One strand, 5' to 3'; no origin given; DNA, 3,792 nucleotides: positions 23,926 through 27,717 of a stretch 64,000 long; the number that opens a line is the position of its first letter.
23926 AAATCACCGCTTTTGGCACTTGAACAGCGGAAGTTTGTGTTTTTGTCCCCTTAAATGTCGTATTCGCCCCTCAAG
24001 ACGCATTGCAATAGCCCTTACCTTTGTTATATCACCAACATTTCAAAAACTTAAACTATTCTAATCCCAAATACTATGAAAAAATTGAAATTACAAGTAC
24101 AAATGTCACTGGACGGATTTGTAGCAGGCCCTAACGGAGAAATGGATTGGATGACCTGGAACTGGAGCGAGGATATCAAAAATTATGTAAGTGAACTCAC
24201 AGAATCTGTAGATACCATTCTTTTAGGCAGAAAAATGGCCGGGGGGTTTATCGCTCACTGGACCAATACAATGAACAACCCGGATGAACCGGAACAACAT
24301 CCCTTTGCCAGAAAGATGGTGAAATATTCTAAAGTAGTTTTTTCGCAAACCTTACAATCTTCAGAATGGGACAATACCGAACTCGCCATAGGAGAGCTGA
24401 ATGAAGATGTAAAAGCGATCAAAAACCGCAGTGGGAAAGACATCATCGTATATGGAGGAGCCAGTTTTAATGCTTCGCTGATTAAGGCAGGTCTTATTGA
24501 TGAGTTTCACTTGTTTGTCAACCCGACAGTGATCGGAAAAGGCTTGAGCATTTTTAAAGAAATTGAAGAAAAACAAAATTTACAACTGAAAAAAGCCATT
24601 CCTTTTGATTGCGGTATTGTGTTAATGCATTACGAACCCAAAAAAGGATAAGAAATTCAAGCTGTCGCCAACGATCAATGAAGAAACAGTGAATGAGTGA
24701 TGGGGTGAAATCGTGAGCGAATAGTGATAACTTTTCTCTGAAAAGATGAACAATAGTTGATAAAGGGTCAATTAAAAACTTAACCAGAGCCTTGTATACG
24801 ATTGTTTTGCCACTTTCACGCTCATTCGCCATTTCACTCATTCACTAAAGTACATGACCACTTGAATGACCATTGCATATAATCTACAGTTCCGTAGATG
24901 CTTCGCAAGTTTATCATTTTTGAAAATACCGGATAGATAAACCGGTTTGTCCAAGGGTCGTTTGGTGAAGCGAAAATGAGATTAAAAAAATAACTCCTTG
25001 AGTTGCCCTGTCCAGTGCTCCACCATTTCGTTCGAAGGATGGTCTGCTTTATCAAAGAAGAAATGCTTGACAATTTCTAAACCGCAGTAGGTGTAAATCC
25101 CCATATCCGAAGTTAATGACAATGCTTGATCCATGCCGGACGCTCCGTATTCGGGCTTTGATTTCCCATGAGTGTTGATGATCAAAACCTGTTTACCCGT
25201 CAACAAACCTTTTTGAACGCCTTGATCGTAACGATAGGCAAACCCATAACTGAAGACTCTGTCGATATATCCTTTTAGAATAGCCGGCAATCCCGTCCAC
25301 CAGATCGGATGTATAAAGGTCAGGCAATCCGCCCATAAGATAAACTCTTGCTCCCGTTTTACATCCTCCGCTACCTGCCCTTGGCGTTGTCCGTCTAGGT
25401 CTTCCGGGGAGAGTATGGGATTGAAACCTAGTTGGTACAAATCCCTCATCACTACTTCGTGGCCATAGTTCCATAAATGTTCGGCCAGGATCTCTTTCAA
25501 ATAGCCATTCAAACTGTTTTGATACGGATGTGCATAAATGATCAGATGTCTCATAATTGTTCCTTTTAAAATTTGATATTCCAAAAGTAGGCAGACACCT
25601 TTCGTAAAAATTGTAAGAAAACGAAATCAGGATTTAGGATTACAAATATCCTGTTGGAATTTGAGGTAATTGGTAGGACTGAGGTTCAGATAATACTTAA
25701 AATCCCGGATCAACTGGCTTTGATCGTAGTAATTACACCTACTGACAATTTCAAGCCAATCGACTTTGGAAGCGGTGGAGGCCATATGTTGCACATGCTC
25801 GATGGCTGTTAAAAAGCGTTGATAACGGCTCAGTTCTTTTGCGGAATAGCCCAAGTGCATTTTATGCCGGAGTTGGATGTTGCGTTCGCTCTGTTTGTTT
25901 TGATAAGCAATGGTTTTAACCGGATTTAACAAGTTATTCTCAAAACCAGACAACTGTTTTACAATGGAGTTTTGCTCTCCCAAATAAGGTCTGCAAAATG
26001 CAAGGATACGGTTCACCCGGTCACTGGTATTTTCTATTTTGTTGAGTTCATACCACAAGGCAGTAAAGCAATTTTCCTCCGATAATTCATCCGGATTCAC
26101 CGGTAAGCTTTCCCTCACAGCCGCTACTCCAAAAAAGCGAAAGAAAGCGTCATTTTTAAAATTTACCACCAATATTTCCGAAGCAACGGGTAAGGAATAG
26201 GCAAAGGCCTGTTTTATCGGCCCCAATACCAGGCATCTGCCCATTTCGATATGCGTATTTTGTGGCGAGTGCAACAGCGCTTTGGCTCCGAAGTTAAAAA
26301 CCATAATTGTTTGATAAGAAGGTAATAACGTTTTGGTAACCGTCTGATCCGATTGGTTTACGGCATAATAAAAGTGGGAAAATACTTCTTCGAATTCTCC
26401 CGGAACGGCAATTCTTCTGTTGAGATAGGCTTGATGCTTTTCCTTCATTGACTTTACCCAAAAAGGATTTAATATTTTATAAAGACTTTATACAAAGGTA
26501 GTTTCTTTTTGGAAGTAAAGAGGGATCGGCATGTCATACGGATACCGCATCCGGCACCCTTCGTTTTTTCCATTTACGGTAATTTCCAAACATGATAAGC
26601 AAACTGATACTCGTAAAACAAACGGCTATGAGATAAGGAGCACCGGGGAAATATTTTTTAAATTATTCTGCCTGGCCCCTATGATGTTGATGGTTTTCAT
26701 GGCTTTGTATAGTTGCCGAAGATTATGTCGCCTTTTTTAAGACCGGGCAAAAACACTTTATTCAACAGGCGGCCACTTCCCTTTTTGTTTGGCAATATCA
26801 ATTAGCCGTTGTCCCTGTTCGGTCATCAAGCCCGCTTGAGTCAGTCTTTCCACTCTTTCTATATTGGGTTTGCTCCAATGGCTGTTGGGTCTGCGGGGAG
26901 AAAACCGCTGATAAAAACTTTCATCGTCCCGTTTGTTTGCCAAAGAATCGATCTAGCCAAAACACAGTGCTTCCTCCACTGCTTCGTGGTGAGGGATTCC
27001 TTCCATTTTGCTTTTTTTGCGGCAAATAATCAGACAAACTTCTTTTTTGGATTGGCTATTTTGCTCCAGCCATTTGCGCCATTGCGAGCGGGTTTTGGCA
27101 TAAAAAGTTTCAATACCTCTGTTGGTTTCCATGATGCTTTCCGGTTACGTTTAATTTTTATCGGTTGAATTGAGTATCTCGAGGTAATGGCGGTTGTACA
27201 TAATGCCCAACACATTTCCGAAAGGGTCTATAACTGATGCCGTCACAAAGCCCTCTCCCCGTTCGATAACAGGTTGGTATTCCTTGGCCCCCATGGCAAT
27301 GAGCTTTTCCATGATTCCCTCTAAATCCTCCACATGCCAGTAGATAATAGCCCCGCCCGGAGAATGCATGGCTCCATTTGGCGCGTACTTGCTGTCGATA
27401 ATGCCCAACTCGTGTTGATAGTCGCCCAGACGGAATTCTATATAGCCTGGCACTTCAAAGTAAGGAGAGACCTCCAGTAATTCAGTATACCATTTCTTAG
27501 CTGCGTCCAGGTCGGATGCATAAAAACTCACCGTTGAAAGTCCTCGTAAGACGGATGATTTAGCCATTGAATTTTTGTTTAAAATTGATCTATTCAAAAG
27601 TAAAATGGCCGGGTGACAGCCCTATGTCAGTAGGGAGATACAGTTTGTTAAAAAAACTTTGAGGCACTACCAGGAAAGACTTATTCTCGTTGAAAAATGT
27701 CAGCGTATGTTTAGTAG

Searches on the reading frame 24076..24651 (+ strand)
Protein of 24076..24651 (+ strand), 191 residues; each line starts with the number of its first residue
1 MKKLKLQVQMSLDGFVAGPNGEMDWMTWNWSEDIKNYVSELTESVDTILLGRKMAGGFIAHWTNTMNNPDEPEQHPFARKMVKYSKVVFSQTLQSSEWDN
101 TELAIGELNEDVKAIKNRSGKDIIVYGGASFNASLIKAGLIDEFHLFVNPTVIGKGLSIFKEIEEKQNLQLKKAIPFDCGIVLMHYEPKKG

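Call 41: search_protein_families(library=pfam, proteins=[window:24076-24651:+], max_evalue=0.001)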
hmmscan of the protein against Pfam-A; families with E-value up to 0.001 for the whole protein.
window:24076-24651:+ (191 aa): 1 family
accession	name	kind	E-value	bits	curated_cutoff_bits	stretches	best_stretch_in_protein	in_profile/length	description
PF01872.23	RibD_C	-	5.2e-28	98.6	24.1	1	3-183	2-197/197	RibD C-terminal domain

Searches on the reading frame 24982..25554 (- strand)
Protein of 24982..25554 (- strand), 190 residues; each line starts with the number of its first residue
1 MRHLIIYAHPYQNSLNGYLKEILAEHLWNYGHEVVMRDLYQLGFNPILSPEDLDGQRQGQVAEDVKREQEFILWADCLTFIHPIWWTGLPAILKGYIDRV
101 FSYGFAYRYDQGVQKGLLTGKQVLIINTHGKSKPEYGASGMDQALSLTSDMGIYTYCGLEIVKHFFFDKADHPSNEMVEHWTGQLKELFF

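Call 42: search_protein_families(library=pfam, proteins=[window:24982-25554:-], max_evalue=0.001)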
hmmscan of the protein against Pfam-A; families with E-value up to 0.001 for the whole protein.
window:24982-25554:- (190 aa): 2 families
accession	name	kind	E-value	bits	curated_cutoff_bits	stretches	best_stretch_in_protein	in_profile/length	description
PF02525.22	Flavodoxin_2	-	1.1e-46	159.5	27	1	1-176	1-184/198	Flavodoxin-like fold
PF03358.20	FMN_red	-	1.7e-10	41.1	24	1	1-131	1-117/152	NADPH-dependent FMN reductase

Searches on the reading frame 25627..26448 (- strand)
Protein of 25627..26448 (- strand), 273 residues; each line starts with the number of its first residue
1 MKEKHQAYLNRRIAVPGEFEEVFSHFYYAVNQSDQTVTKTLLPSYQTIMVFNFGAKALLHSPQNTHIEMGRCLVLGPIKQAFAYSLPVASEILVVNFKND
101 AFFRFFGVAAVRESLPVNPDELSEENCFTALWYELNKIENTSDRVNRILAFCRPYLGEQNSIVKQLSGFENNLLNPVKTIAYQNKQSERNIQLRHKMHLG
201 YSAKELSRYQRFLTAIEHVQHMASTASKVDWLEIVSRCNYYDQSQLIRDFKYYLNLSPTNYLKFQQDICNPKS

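Call 42: search_protein_families(library=pfam, proteins=[window:25627-26448:-], max_evalue=0.001)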
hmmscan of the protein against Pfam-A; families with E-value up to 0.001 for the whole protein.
window:25627-26448:- (273 aa): 3 families
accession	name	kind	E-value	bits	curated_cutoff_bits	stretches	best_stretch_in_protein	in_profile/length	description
PF00165.29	HTH_AraC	-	1.7e-06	28.4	26.6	1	225-263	5-42/42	Bacterial regulatory helix-turn-helix proteins, AraC family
PF20240.3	DUF6597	-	3.8e-06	27.4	27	1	24-110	14-94/103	Domain of unknown function (DUF6597)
PF12833.13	HTH_18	-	1.7e-05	25.5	33.6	1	187-263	8-79/80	Helix-turn-helix domain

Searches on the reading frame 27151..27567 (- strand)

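Call 42: search_protein_families(library=pfam, proteins=[window:27151-27567:-], max_evalue=0.001)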
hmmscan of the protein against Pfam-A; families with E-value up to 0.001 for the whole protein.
window:27151-27567:- (138 aa): 1 family
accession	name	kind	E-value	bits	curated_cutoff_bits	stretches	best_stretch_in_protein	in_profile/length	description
PF00903.31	Glyoxalase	-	2.6e-07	31.5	20.6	1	11-120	3-119/121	Glyoxalase/Bleomycin resistance protein/Dioxygenase superfamily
